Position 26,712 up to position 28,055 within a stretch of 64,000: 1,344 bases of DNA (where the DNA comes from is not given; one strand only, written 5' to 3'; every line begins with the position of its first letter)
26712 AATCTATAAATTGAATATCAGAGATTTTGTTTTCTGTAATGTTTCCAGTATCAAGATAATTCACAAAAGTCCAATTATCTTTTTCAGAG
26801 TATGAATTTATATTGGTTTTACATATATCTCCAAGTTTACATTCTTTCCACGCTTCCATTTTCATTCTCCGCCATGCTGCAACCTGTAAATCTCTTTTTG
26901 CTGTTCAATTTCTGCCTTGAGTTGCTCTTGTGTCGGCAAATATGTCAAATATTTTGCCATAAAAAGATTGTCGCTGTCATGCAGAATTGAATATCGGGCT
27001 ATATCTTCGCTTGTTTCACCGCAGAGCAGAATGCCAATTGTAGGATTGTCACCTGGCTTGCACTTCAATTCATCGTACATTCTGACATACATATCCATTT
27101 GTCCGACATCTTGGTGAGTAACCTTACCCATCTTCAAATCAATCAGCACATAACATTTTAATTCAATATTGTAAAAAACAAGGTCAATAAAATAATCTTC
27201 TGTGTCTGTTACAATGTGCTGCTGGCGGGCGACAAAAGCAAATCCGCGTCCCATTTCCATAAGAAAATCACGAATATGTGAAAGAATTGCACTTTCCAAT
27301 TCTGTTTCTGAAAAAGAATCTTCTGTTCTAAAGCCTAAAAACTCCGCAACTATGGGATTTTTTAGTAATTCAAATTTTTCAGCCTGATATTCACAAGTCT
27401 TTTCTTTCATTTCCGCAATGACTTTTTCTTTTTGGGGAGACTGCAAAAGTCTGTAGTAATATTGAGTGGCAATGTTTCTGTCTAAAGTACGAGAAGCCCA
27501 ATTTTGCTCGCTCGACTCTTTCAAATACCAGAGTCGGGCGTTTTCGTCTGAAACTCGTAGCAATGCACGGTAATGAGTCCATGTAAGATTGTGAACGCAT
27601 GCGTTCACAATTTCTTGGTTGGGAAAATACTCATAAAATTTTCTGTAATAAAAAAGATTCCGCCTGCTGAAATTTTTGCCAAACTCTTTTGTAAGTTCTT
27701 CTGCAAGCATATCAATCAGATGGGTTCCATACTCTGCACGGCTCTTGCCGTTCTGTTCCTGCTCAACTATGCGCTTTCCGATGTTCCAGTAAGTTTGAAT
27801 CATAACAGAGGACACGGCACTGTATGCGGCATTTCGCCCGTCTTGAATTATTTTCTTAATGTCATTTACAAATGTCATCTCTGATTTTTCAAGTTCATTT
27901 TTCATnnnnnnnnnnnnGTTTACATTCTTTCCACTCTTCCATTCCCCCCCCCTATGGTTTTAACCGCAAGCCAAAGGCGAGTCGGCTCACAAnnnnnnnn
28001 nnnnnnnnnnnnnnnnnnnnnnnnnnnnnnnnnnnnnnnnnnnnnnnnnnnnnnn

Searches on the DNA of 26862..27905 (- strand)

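Call 47: search_rna_families(sources=[L037, L039], threshold=evalue, max_evalue=1)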
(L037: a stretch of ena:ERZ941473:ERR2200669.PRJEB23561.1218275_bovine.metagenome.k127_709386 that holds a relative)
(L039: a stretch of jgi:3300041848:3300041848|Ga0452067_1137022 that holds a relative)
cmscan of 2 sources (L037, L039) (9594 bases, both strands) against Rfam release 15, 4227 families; matches with E-value up to 1: 0.
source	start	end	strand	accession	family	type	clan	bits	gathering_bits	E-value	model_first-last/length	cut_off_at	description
